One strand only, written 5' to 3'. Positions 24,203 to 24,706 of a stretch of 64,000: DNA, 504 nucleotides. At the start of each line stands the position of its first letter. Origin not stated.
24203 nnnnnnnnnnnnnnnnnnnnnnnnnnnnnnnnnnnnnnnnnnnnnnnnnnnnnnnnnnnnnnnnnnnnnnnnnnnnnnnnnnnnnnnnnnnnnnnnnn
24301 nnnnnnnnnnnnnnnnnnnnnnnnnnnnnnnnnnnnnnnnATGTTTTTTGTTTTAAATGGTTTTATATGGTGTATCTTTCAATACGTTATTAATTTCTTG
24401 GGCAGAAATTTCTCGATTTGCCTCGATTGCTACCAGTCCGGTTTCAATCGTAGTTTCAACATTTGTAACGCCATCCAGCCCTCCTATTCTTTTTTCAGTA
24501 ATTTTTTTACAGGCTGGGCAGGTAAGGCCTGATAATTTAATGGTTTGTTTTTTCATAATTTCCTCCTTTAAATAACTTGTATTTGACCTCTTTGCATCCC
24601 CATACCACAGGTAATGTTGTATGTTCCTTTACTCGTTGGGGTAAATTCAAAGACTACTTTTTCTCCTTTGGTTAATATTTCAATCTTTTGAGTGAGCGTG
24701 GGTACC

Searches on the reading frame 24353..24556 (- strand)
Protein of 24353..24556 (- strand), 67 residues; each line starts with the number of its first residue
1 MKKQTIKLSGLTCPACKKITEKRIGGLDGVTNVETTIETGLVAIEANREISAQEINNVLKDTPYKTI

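Call 3: search_protein_families(library=pfam, proteins=[window:24353-24556:-], max_evalue=0.01)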
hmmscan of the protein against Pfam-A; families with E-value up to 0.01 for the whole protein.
window:24353-24556:- (67 aa): 1 family
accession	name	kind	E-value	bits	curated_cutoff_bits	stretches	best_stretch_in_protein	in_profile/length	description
PF00403.32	HMA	-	1.3e-07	32.3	24.8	1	5-65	1-62/62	Heavy-metal-associated domain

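Call 4: search_protein_families(library=ncbifam, proteins=[window:24353-24556:-], max_evalue=0.01)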
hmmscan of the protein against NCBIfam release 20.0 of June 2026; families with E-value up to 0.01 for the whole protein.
window:24353-24556:- (67 aa): 11 families
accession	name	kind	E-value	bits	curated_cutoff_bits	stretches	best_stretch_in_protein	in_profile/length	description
NF033795.1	chaper_CopZ_Bs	exception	3.7e-10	39.8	91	1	3-64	1-63/66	copper chaperone CopZ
TIGR00003.1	TIGR00003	subfamily_domain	7.7e-10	38.8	62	1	3-65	1-64/66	copper ion binding protein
NF033781.1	chaper_CopP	exception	1e-07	32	112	1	3-65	1-63/65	copper-binding metallochaperone CopP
NF033556.1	MerTP_fusion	equivalog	1.8e-07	31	180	1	2-66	120-185/186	mercuric transport protein MerTP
NF047957.1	CopZ_AFE_1862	equivalog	1.1e-05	25.7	85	1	5-49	2-46/62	CopZ family metallochaperone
NF041115.1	UxxU_metal_bind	equivalog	2.4e-05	24.4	95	1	3-39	5-41/74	metal-binding (seleno)protein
NF033794.2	chaper_CopZ_Eh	exception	2.4e-05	24.3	95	1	3-66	1-65/68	copper chaperone CopZ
NF010311.1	PRK13748.1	subfamily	0.0002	20.4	600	1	5-65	2-62/560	mercury(II) reductase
NF008262.1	PRK11033.1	equivalog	0.00028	19.5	1005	1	3-65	42-103/731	zinc/cadmium/mercury/lead-transporting ATPase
TIGR02052.1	MerP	equivalog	0.0036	17.8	92.55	1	4-45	25-66/92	mercury resistance system periplasmic binding protein MerP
NF033775.1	P_type_ZntA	exception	0.0059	14.9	1240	1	4-64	50-109/732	Zn(II)/Cd(II)/Pb(II) translocating P-type ATPase ZntA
